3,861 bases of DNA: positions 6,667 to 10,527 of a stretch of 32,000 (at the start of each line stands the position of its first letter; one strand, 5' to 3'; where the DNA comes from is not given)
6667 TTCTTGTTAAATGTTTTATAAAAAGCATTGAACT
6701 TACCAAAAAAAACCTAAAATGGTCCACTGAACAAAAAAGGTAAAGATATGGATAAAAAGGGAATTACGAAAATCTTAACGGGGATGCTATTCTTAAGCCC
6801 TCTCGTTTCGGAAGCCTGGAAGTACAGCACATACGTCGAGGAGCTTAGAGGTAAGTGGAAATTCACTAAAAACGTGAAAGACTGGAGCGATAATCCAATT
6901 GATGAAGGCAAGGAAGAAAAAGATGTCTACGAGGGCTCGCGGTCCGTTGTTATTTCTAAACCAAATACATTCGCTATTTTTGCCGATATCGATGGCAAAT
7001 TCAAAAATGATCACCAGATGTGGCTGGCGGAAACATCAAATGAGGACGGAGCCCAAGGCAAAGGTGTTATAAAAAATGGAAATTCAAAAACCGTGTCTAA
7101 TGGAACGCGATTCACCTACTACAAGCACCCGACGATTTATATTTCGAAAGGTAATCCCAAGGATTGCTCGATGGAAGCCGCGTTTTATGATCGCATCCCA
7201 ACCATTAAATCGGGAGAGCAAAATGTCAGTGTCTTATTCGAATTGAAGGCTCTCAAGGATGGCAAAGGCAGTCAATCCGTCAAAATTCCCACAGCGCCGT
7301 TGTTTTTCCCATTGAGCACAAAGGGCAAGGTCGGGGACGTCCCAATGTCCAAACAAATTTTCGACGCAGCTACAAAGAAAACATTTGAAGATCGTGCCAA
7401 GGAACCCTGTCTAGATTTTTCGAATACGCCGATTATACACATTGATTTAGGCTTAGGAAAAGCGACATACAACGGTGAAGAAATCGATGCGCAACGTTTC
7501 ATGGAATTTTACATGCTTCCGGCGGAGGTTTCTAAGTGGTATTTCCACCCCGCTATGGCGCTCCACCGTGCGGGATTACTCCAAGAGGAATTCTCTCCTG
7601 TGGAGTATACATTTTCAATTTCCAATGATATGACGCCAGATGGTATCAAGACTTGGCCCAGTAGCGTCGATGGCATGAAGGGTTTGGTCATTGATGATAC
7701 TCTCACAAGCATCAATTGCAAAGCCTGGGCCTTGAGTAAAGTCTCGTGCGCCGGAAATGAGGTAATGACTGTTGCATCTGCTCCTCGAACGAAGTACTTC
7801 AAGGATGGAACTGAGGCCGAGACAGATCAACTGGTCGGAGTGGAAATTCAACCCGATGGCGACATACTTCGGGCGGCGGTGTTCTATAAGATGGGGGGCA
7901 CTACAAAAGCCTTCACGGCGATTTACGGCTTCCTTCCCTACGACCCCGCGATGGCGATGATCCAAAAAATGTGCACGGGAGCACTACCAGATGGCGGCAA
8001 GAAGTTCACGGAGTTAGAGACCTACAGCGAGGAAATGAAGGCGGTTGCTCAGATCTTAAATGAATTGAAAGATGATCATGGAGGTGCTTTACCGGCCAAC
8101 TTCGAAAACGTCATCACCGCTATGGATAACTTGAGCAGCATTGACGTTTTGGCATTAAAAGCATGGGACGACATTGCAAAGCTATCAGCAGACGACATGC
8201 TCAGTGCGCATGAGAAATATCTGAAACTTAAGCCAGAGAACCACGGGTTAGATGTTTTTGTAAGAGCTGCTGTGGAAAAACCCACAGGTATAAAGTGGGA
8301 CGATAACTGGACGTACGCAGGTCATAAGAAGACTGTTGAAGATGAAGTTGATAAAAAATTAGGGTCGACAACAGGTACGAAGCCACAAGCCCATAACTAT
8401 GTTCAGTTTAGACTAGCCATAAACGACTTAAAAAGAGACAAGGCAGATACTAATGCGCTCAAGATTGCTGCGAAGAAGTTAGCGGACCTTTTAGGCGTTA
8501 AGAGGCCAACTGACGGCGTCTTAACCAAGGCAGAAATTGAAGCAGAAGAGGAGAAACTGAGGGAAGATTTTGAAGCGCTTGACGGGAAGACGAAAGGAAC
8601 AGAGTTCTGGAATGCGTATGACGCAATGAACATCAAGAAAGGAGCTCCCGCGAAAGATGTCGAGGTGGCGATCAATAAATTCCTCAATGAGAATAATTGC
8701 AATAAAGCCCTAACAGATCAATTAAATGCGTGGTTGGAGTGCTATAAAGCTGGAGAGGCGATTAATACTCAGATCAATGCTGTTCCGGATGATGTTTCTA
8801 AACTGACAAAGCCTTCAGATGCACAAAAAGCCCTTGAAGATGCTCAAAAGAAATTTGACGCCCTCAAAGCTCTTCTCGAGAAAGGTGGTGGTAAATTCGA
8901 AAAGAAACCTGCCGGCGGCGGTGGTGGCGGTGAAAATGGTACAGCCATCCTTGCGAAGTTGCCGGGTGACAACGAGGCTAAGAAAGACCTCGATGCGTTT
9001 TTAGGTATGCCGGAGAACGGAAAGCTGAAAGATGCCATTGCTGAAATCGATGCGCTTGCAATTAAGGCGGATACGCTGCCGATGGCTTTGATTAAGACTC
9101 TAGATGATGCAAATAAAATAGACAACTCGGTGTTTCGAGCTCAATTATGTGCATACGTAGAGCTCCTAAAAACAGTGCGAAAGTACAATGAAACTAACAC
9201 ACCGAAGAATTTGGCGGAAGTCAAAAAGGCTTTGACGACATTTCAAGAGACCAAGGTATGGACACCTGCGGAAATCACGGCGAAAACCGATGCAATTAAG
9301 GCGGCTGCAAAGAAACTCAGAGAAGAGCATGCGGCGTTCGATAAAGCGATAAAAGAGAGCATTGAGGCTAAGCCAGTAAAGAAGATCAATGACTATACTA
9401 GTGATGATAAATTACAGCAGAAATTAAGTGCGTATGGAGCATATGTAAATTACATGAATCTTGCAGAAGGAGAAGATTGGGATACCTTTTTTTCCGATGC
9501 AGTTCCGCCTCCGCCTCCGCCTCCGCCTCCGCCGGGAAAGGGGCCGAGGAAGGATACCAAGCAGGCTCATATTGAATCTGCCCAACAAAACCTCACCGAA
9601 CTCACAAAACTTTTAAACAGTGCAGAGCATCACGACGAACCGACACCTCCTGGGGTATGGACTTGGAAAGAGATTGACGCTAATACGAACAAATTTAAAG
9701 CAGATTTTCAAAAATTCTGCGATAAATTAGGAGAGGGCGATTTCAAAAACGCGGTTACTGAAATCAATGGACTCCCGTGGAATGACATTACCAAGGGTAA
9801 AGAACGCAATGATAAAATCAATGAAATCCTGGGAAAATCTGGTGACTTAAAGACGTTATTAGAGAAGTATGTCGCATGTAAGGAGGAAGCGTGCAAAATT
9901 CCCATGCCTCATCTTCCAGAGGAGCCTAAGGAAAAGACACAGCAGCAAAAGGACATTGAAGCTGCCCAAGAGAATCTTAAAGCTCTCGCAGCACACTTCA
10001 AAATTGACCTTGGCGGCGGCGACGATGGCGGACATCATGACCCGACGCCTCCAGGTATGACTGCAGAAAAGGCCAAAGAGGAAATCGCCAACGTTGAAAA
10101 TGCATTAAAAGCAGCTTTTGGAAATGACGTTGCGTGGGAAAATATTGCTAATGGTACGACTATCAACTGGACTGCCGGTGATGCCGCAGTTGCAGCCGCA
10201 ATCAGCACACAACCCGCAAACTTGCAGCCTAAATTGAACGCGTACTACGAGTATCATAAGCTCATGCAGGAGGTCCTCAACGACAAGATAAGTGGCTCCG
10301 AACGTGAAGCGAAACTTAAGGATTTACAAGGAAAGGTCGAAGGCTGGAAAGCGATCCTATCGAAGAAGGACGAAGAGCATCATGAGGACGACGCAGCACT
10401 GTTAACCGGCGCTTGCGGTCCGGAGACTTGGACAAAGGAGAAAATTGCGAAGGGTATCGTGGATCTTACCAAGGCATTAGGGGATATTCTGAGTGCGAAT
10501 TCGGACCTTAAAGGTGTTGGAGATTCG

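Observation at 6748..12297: Monocistronic 1,849-aa exported protein with no recognisable family: candidate host- or surface-interaction factor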

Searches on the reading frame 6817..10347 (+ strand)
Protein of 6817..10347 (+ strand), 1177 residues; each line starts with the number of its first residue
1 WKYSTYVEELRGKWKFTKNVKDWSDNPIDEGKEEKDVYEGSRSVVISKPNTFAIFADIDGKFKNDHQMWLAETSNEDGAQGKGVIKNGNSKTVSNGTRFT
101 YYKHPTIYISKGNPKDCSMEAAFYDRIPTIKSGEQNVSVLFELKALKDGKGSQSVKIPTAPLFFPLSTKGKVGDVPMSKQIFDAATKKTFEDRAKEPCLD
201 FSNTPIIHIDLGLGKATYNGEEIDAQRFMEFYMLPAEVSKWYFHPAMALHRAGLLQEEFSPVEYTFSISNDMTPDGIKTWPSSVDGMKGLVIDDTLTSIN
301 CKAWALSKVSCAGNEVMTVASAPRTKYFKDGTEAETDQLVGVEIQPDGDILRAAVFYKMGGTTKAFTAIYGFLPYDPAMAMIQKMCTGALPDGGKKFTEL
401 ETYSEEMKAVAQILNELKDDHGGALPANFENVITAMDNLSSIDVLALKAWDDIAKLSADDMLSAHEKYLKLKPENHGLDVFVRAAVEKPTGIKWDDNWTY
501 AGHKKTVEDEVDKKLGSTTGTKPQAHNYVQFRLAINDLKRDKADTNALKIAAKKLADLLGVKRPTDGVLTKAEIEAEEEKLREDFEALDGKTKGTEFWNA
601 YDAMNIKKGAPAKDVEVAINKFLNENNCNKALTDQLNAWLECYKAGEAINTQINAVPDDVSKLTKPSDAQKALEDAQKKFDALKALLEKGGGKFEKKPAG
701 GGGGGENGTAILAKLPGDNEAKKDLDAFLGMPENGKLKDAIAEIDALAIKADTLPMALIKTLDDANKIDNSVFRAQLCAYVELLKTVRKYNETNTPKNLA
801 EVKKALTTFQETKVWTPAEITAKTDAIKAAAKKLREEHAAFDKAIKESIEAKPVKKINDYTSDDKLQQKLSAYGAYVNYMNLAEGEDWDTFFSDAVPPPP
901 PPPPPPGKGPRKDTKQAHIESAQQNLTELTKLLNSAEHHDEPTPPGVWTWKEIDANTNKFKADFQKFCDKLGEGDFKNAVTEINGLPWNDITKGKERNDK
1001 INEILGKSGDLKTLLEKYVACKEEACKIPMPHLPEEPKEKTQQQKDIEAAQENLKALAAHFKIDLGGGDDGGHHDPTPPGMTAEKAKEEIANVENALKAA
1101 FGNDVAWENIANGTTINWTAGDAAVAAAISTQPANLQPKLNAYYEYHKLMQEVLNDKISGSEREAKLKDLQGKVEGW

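Call 28: search_protein_representatives(protein=window:6817-10347:+)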
Query: 1177 residues. Proteins with E-value up to 0.001 (for the whole library): 2; up to 1e-10: 2; up to 1e-30: 2. The best 2 are listed.
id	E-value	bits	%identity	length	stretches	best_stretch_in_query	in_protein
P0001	0.0e+00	2692.3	100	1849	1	1-1177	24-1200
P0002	6.1e-107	375.5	77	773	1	942-1177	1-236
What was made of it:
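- Tried and rejected: Exhaustive phmmer (call 28).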

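Call 31: find_encoding_contigs(protein=P0002, flank=10000, max_places=10)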
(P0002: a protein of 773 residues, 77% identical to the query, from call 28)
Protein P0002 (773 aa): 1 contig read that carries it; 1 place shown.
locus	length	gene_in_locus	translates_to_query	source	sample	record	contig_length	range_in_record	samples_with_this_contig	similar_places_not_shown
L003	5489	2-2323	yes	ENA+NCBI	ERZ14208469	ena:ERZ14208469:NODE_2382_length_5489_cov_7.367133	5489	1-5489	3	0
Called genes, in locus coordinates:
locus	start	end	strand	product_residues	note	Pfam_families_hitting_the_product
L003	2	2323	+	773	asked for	?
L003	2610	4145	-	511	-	PF02874:ATP-synt_ab_N, PF00006:ATP-synt_ab, PF00306:ATP-synt_ab_C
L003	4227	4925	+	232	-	PF01746:tRNA_m1G_MT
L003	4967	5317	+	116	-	PF01245:Ribosomal_L19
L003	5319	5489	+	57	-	?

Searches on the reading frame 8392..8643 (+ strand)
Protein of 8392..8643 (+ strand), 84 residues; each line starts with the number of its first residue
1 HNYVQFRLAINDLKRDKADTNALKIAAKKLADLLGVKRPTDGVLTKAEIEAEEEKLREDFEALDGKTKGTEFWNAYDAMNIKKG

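Call 24: search_protein_families(library=pfam, proteins=[window:8392-8643:+], max_evalue=10)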
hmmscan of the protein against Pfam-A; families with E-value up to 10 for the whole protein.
seq(84 aa): 1 family
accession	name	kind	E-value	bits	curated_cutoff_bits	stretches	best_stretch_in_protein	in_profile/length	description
PF01051.27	Rep3_N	-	0.1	13.4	22.4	1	7-73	24-84/141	Initiator Replication protein, WH1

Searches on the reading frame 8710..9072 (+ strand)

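Call 24: search_protein_families(library=pfam, proteins=[window:8710-9072:+], max_evalue=10)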
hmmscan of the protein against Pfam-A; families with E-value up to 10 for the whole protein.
seq(121 aa): 1 family
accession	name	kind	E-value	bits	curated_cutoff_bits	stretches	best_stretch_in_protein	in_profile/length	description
PF24611.2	Spectrin_Anc-1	-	0.074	13.8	33.2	1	1-56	6-59/115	Nuclear anchorage protein 1, spectrin-like repeat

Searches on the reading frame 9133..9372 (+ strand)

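Call 24: search_protein_families(library=pfam, proteins=[window:9133-9372:+], max_evalue=10)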
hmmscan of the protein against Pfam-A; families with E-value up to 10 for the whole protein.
seq(80 aa): 3 families
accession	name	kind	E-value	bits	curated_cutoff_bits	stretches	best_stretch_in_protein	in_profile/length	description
PF23878.1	TPR_ELP1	-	0.027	15.2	28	1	6-53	60-108/164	ELP1 TPR domain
PF24957.1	DrmE_C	-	0.069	13.3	27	1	21-80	126-179/181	DISARM protein DrmE, C-terminal domain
PF23116.1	HHD_RTEL1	-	0.085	13.6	27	1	7-62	4-60/102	RTEL1, HHD domain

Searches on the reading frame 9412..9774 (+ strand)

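Call 24: search_protein_families(library=pfam, proteins=[window:9412-9774:+], max_evalue=10)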
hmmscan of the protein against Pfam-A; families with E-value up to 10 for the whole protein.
seq(121 aa): 6 families
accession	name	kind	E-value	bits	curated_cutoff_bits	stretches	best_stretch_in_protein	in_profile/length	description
PF17093.10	PBP_N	-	0.003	18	30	1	19-54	40-75/138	Penicillin-binding protein N-terminus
PF05308.16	Mito_fiss_reg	-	0.065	13.9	26.3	1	31-64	175-211/244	Mitochondrial fission regulator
PF15912.10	VIR_N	-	0.066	13.1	27.7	1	31-61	133-163/258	Virilizer, N-terminal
PF22812.1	CR_prot_dom_plant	-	0.14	13.1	34.1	1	32-41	7-16/71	Plant cysteine-rich protein domain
PF16101.10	PRIMA1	-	0.88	9.8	38.6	1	31-41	65-75/158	Proline-rich membrane anchor 1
PF02711.19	Pap_E4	-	4.7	8.7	27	1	32-75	21-63/96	E4 protein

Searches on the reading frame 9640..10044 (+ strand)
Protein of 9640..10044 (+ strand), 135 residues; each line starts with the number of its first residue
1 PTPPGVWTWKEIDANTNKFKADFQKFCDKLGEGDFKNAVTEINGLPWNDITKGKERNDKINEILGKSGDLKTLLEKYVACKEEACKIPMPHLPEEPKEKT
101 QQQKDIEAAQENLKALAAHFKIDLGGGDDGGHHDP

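Call 60: predict_structure(alignment_id=A3)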
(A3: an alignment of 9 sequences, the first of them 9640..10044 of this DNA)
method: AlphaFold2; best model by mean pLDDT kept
length: 135 residues; sequences in the alignment: 9
mean_pLDDT: 86.3   pTM: 0.78
mean pLDDT of the five models: 86.3, 84.7, 84.5, 76.2, 74.6
residues with pLDDT >= 90: 86; 70-90: 38; 50-70: 2; < 50: 9
segments of 3 or more residues with pLDDT < 50: 127-135
pLDDT, mean of each block of 10 residues (from residue 1): 85 92 92 90 90 92 92 94 83 85 92 94 65 36
secondary structure, 60 per line:
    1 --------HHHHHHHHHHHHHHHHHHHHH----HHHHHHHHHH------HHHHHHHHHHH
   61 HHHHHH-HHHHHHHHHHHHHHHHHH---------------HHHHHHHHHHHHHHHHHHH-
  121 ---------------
elements in order: H9-29 H34-43 H50-66 H68-85 H101-119
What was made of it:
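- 8506..10788 (+): Array of ~125-135-aa helical modules M1-M6 (aa 587-721, 737-835, 833-964, 965-1099, 1100-1223 weak, 1222-1347), joined by G/P/H/D-rich linkers. The AF2 model of M4 has pLDDT 86.3 and pTM 0.78, with five helices (call 60).
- On Spectrin-repeat rods: The module has five helices (call 60).
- Closest known: Mosaic alpha-helical surface antigens of Gram-positive cocci. Different: The helices form compact five-helix modules rather than a dimeric coiled coil (call 60).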

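Call 64: fold_search(model_id=the predicted structure, library=pdb)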
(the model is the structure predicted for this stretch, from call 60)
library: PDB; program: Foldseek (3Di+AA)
matches with E <= 10: 79; with E <= 0.001: 0
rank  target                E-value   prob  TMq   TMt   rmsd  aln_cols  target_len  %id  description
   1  3s9o_C                1.3e+00  0.08  0.22  0.22  19.2       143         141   14  The Focal Adhesion Targeting (FAT) domain of the Focal Adhesion Kinase showing N-terminal interactions in cis (released 2012-06-06)
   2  5hej_A                3.3e+00  0.10  0.26  0.13  14.5       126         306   13  Pentameric ligand-gated ion channel ELIC mutant F116A (released 2016-03-02)
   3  3lg7_A                3.3e+00  0.04  0.16  0.17  16.1       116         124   12  Crystal structure of HIV epitope-scaffold 4E10_S0_1EZ3A_002_C (released 2010-09-22)
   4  9xzl_C                3.5e+00  0.04  0.17  0.10  15.3       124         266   15  Cryo-EM structure of F-box helicase 1 (FBH1) bound to an SCF ubiquitin ligase complex and a 3-way DNA fork (body struc (released 2026-01-28)
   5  3g50_B                3.9e+00  0.06  0.23  0.27  17.0       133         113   14  Crystal Structure of NiSOD D3A mutant at 1.9 A (released 2009-04-28)
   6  6elu_D                4.1e+00  0.02  0.18  0.16  15.7       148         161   12  Structure of Serum Resistance Associated protein from T. b. rhodesiense (released 2018-01-24)
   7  2dg8_C                4.3e+00  0.07  0.29  0.24  12.4       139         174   10  Crystal structure of the putative trasncriptional regulator SCO7518 from Streptomyces coelicolor A3(2) (released 2007-03-13)
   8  7y5e_g6               4.3e+00  0.06  0.27  0.26  17.4       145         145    8  In situ single-PBS-PSII-PSI-LHCs megacomplex. (released 2023-02-01)
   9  1rke_A                4.3e+00  0.04  0.21  0.14  14.7       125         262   10  Human vinculin head (1-258) in complex with human vinculin tail (879-1066) (released 2004-01-13)
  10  8iew_A                4.3e+00  0.02  0.17  0.06  17.8       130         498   18  Cas005-crRNA-DNA complex (released 2024-02-28)
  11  3tgx_F                4.6e+00  0.03  0.20  0.23  17.3       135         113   10  IL-21:IL21R complex (released 2012-02-15)
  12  5uwc_I                4.8e+00  0.03  0.19  0.21  14.3       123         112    8  Cytokine-receptor complex (released 2018-02-07)
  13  7tpb_B                5.3e+00  0.06  0.25  0.19  13.8       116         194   12  p120RasGAP SH3 domain in complex with DLC1 RhoGAP domain (released 2022-08-03)
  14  6iuh_A                5.3e+00  0.05  0.25  0.27  17.1       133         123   10  Crystal structure of GIT1 PBD domain in complex with Liprin-alpha2 (released 2019-02-20)
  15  6z0c_D                5.3e+00  0.04  0.20  0.15  19.7       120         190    9  Structure of in silico modelled artificial Maquette-3 protein (released 2021-03-17)
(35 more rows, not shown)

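Call 75: search_solved_structures(query=A4, max_evalue=10)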
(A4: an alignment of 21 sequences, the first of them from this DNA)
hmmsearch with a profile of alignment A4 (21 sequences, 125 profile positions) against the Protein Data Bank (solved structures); distinct sequences matched with E-value up to 10: 66 (the best 60 are shown).
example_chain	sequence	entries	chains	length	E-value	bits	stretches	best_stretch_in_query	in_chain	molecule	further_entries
6h9l_A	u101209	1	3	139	0.0017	21.8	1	4-72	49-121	Uncharacterized protein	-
4kht_A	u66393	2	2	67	0.026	18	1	11-56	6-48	Gp41 helix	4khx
7olc_Lh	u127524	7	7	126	0.033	17.7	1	19-107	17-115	Dolichyl-diphosphooligosaccharide--protein glycotransferase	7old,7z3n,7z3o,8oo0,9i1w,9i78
8gji_A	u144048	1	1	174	0.047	17.2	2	7-56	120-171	GCG binder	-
7qpg_W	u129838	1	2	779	0.066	16.7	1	17-109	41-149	Centromere/kinetochore protein zw10 homolog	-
8w6e_A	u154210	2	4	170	0.076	16.5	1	15-85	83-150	HBC599 in complex with wFAP1.1 | wFAP1.1 structure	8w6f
7r81_j1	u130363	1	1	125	0.086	16.4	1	13-95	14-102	60S ribosomal protein L35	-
2ld3_A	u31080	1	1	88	0.09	16.3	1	18-83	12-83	Myosin VI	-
3fdq_A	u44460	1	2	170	0.093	16.3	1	66-94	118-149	Motility gene repressor mogR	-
2go5_5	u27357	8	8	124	0.11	16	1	13-88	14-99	ribosomal protein L35 | 60S ribosomal protein L35 | 60S ribosomal protein L29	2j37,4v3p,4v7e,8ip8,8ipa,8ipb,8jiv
1vlk_A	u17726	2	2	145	0.12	15.9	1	22-112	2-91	VIRAL INTERLEUKIN-10 | Viral interleukin-10 homolog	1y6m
4zry_B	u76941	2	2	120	0.13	15.8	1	11-73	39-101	Keratin, type II cytoskeletal 1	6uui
6jfv_B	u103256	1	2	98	0.14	15.7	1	11-73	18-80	Keratin, type II cytoskeletal 5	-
7x9s_B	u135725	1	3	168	0.19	15.2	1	66-97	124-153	Motility gene repressor MogR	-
5oh5_A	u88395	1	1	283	0.21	15.1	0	22-73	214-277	RidL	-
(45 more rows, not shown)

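Call 76: search_protein_families(library=pfam, alignment_id=A4, max_evalue=1)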
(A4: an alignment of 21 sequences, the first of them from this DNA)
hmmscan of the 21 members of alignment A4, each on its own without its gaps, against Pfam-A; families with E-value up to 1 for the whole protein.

A. member 1, seq(135 aa): 1 family
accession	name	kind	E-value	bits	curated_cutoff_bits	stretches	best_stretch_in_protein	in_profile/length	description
PF24190.1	OB_RNR_2nd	-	0.41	11.4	27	0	41-66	30-55/67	Ribonuclease R second OB domain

B. families by the number of members that match (of 21 scanned): 80 families (the first 25 are shown)
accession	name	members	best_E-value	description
PF17675.6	APG6_N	3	0.36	Apg6 coiled-coil region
PF09177.16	STX6_10_61_N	2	0.03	Syntaxin 6/10/61, N-terminal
PF13851.11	GAS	2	0.072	Growth-arrest specific micro-tubule binding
PF13675.11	PilJ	2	0.094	Type IV pili methyl-accepting chemotaxis transducer N-term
PF23067.1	MG280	2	0.13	Uncharacterised protein MG280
PF07554.19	FIVAR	1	7.7e-06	FIVAR domain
PF06160.17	EzrA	1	8e-05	Septation ring formation regulator, EzrA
PF01180.27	DHO_dh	1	0.0016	Dihydroorotate dehydrogenase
PF17093.10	PBP_N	1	0.0042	Penicillin-binding protein N-terminus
PF07321.17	YscO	1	0.0053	Type III secretion protein YscO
PF24611.2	Spectrin_Anc-1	1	0.0055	Nuclear anchorage protein 1, spectrin-like repeat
PF09787.14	Golgin_A5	1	0.011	Golgin subfamily A member 5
PF07467.17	BLIP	1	0.013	Beta-lactamase inhibitor (BLIP)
PF12130.13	bMERB_dom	1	0.013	Bivalent Mical/EHBP Rab binding domain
PF11647.13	MLD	1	0.014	Membrane Localization Domain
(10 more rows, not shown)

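Call 77: search_solved_structures(query=A4, max_evalue=0.01, show_alignments=1)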
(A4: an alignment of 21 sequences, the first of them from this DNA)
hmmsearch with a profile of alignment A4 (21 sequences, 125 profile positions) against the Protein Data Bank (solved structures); distinct sequences matched with E-value up to 0.01: 1.
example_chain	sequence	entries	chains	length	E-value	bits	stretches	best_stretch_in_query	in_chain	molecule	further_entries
6h9l_A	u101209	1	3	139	0.0017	21.8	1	4-72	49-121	Uncharacterized protein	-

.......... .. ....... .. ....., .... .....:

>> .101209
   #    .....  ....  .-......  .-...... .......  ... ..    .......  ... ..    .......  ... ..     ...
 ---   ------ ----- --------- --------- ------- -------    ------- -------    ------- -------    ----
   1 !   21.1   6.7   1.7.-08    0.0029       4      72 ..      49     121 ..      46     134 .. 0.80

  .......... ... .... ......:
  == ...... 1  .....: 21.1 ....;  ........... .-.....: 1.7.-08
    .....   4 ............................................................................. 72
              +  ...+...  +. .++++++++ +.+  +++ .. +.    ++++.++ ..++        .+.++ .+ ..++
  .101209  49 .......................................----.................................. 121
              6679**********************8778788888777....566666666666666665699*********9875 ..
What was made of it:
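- Tried and rejected: PDB profile hit 6h9l (E 0.0017): rejected as a compositional match to a K/E/A repeat, with bias 6.7 on a 21-bit score (call 77).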

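Call 83: fold_search(model_id=the predicted structure, library=viral)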
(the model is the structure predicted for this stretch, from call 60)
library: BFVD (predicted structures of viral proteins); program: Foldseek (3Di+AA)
matches with E <= 10: 144; with E <= 0.001: 0
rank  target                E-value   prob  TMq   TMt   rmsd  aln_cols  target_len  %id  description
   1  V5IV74                1.0e+00  0.08  0.16  0.15  16.1       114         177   12  (no name in the UniProt tables at hand)
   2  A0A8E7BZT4            1.0e+00  0.08  0.19  0.10  15.7       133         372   12  (no name in the UniProt tables at hand)
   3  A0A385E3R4            1.2e+00  0.11  0.20  0.13  13.6       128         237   10  (no name in the UniProt tables at hand)
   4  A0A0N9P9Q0            1.3e+00  0.07  0.19  0.10  17.1       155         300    9  (no name in the UniProt tables at hand)
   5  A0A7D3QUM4            1.4e+00  0.13  0.25  0.19  12.3       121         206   12  Uncharacterized protein [Fadolivirus FV1/VV64]
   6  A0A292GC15            1.4e+00  0.12  0.23  0.22  12.5       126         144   13  (no name in the UniProt tables at hand)
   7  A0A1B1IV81            1.6e+00  0.08  0.25  0.12  14.5       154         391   14  (no name in the UniProt tables at hand)
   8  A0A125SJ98            1.7e+00  0.06  0.19  0.06  16.2       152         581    6  (no name in the UniProt tables at hand)
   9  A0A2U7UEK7            1.9e+00  0.04  0.16  0.08  17.5       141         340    7  DUF5848 domain-containing protein [Pandoravirus macleodensis]
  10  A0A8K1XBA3            2.0e+00  0.08  0.24  0.06  14.5       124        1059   12  Uncharacterized protein (Fragment) [Hangzhou sesamia inferens carmotetravirus 1]
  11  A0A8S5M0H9            2.0e+00  0.08  0.24  0.19  10.9       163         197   13  Tail tape measure protein (Fragment) [Siphoviridae sp. ct37J14]
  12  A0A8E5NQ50            2.2e+00  0.09  0.30  0.19  13.8       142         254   15  (no name in the UniProt tables at hand)
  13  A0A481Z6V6            2.3e+00  0.04  0.19  0.06  22.2       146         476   17  DNA topoisomerase (ATP-hydrolyzing) [Pithovirus LCPAC302]
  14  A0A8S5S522            2.5e+00  0.07  0.26  0.23  15.0       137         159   12  Uncharacterized protein [Siphoviridae sp. ctmP938]
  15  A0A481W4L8            2.6e+00  0.05  0.21  0.19  11.2       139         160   13  Uncharacterized protein [Pseudomonas phage Psa21]
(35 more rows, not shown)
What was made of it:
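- Tried and rejected: The viral library gave nothing (call 83).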

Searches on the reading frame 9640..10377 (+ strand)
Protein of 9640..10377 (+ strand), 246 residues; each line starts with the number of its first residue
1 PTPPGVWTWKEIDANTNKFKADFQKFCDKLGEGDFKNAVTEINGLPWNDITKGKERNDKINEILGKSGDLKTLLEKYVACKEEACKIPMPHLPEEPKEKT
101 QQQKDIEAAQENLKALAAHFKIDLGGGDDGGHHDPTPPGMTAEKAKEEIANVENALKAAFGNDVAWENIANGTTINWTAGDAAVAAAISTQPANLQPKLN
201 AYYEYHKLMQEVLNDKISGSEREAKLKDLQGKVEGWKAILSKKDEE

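Call 34: find_related_loci(query=A1, collection=metagenome_contigs, flank=10000)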
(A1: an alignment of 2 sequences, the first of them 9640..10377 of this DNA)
Query A1 (246 aa) in metagenome_contigs; peptide patterns used: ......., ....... (x = any residue, [..] = any of these).
600 stretches matched a pattern, but none encodes a relative of the query by tblastn (E <= 1e-3).
